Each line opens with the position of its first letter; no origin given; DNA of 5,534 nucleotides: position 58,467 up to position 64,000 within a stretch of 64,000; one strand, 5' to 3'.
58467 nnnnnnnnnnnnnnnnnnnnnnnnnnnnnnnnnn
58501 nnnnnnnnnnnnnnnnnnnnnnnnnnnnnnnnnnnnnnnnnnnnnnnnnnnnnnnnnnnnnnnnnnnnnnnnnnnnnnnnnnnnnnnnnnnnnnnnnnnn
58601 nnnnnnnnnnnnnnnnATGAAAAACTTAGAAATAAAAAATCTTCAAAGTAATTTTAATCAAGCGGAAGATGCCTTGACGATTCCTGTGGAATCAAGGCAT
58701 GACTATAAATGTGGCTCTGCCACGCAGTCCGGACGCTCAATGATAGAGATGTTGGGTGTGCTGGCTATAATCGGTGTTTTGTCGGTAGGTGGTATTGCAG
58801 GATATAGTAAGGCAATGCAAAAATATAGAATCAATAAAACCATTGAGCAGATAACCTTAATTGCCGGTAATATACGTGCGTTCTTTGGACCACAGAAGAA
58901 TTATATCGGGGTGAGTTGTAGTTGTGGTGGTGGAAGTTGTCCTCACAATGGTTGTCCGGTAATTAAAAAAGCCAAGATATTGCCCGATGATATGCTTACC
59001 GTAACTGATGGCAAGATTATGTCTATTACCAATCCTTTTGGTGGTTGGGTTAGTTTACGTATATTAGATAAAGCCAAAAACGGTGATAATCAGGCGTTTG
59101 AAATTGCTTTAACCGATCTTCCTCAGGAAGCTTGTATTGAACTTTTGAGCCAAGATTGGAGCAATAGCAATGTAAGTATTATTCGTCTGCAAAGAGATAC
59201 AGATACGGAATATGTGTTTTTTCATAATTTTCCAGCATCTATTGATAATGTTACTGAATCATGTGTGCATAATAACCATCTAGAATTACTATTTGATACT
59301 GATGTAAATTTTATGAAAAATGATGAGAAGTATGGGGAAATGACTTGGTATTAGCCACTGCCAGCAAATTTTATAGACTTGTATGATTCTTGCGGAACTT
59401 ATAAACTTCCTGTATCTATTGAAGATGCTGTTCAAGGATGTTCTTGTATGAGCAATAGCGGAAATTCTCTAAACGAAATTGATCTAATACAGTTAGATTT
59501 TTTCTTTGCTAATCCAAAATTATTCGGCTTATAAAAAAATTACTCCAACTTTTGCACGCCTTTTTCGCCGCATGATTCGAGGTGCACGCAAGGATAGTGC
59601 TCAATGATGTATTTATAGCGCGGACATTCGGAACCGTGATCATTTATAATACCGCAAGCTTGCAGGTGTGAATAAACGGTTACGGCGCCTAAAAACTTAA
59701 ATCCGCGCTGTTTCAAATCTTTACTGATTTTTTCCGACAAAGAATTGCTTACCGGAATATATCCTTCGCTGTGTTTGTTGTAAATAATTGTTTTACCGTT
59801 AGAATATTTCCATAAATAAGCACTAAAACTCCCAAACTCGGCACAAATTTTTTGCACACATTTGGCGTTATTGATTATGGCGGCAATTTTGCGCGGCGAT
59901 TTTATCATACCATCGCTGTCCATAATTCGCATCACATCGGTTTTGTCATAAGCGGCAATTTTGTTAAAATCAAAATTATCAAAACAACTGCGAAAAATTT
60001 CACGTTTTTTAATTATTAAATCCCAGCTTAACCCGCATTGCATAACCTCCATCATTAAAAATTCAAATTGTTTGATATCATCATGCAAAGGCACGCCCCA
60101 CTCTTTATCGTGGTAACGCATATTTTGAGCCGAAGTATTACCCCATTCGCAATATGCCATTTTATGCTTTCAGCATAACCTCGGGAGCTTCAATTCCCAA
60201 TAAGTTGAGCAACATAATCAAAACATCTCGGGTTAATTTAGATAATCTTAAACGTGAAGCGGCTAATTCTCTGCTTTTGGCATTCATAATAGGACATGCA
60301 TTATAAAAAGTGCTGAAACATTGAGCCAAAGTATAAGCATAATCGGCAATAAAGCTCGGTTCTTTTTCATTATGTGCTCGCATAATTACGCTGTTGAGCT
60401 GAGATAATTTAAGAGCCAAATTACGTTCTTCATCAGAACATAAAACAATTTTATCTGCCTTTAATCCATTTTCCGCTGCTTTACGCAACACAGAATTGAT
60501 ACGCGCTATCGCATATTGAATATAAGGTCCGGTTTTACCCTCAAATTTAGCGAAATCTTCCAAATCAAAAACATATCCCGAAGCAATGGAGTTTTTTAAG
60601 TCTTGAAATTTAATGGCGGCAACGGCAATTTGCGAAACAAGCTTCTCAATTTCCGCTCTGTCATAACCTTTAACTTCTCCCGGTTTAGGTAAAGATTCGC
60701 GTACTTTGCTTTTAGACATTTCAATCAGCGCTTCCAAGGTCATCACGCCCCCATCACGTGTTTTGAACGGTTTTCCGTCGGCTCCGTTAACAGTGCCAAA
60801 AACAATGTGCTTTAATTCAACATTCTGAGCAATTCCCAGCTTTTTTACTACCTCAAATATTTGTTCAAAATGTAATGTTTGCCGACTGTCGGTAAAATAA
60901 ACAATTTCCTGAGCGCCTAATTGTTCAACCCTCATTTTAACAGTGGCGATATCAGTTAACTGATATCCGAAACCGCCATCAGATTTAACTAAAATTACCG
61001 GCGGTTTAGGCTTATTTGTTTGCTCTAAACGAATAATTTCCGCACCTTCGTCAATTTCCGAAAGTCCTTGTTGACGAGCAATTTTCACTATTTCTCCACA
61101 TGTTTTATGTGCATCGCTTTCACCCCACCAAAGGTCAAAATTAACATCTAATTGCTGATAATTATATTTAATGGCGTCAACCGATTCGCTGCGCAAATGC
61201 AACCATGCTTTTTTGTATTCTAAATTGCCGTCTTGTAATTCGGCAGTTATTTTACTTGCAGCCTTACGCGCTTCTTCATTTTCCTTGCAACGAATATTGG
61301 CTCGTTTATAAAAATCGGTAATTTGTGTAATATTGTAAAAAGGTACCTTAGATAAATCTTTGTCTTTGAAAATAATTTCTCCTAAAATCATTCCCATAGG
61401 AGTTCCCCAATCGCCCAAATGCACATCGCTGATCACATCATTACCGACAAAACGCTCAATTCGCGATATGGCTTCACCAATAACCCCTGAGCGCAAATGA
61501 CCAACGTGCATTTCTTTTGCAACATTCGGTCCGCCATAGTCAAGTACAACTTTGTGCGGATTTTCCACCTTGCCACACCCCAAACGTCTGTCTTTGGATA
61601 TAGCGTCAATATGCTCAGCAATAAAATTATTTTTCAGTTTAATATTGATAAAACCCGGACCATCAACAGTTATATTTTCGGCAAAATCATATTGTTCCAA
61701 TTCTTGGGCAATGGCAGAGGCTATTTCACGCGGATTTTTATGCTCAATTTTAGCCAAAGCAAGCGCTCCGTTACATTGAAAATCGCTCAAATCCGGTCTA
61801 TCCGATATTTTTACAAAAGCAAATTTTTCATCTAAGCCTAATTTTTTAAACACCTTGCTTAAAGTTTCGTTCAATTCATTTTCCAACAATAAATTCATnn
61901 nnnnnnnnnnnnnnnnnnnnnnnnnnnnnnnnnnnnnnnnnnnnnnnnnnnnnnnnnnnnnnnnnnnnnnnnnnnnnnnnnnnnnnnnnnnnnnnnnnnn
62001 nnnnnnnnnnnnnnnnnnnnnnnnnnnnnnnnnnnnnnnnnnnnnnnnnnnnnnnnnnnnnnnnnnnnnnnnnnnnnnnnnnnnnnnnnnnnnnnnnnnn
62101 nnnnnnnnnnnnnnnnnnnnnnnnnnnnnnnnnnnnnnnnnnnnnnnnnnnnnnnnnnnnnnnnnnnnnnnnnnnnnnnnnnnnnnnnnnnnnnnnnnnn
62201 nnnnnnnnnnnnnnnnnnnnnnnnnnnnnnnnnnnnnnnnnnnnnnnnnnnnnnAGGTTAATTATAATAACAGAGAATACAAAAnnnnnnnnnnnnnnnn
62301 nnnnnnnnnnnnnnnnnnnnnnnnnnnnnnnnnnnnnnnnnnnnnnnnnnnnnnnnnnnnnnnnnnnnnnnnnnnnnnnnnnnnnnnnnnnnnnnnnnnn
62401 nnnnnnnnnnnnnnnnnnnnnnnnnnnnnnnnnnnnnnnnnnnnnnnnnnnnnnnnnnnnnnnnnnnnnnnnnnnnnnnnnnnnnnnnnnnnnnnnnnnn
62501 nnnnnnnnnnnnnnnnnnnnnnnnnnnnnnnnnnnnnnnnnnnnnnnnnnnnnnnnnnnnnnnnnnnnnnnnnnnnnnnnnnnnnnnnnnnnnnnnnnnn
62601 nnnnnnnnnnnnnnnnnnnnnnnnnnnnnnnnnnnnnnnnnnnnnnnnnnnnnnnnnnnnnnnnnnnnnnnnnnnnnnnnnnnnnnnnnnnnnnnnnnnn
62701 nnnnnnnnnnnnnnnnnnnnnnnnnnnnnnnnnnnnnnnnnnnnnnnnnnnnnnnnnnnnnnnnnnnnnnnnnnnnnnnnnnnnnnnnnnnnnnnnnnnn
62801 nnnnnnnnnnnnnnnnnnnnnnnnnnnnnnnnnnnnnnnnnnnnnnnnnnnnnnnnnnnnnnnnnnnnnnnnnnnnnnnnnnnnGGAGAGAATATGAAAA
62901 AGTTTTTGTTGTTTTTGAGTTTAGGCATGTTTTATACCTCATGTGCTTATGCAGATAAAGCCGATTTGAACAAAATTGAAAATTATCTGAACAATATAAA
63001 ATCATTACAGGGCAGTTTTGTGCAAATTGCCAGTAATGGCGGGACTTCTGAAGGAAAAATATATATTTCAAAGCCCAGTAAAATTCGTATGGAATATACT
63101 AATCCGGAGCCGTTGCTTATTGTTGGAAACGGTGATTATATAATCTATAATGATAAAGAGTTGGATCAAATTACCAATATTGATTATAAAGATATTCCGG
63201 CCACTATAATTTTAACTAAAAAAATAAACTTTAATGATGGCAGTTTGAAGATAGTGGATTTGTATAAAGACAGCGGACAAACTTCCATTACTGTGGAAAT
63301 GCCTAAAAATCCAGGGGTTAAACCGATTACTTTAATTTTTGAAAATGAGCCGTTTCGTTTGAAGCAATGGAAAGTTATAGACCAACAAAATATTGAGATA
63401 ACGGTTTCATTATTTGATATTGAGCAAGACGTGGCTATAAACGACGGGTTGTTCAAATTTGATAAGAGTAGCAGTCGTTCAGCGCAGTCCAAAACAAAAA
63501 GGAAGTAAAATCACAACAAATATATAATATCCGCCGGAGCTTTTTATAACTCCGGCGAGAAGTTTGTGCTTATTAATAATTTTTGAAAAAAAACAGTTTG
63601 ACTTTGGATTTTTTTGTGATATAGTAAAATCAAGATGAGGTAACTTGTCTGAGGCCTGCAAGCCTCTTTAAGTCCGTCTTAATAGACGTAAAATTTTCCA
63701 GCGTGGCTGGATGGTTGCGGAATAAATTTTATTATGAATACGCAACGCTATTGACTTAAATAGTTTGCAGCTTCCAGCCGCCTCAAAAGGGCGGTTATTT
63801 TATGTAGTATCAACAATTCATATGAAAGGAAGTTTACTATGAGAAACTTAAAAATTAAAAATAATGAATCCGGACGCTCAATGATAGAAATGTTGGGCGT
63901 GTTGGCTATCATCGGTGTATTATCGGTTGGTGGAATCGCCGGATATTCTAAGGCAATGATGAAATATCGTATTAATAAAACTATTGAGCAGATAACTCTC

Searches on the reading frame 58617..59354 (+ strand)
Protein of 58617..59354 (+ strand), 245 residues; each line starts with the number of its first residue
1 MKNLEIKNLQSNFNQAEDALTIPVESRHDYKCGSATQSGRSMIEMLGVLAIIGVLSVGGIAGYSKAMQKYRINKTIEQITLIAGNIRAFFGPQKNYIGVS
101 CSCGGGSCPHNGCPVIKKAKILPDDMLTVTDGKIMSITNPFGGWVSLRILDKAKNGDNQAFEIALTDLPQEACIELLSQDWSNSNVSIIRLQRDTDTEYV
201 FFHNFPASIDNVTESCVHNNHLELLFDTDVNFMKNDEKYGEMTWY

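Call 14: search_protein_families(library=pfam, proteins=[window:58617-59354:+], max_evalue=0.01)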
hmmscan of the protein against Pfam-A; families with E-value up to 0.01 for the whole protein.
window:58617-59354:+ (245 aa): 2 families
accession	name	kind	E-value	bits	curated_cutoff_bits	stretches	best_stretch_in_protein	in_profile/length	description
PF08805.16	PilS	-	2.8e-08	34.3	22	1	71-221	3-130/138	PilS N terminal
PF05307.16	Bundlin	-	3.9e-07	30.9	22.3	1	69-200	6-121/151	Bundlin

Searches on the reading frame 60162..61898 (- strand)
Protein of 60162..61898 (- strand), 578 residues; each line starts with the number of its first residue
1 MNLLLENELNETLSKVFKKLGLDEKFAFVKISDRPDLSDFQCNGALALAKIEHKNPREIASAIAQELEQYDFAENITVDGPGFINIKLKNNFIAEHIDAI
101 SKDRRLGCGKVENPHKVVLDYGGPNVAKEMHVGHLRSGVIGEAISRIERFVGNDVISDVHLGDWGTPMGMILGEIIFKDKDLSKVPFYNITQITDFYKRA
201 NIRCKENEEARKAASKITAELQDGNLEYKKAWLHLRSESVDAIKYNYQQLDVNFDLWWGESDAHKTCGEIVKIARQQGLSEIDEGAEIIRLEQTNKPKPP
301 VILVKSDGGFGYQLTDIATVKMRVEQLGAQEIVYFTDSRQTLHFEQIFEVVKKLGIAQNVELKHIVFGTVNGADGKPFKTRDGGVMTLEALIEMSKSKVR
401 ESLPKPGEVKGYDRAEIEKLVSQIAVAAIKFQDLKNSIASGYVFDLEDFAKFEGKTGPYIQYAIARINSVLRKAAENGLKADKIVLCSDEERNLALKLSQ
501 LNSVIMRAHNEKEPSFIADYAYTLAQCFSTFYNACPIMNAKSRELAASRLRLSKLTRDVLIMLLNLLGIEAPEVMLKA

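Call 92: list_cluster_members(proteins=[window:60162-61898:-, window:21775-23661:-, window:33081-34040:-])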
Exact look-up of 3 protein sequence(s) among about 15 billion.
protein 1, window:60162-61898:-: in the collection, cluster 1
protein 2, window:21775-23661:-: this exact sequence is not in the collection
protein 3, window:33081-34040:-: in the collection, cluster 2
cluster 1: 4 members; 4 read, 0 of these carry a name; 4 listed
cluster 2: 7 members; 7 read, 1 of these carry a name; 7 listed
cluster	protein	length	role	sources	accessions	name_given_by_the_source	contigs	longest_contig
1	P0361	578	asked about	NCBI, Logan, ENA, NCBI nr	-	-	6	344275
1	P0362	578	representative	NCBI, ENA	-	-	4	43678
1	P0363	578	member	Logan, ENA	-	-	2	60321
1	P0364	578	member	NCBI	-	-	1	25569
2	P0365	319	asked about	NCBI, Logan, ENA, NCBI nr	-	-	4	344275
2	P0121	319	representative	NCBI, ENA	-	-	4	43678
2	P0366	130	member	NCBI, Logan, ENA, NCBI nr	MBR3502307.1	MAG: glycosyltransferase family 2 protein [Alphaproteobacteria bacterium] | glycosyltransferase family 2 protein [Alphaproteobacteria bacterium]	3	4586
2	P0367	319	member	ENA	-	-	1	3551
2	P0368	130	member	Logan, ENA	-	-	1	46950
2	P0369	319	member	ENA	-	-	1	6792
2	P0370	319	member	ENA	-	-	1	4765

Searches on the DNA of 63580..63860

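Call 83: search_rna_families(source=window, start=63580, end=63860, threshold=evalue, max_evalue=1)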
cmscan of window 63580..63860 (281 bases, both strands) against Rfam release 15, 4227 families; matches with E-value up to 1: 0.
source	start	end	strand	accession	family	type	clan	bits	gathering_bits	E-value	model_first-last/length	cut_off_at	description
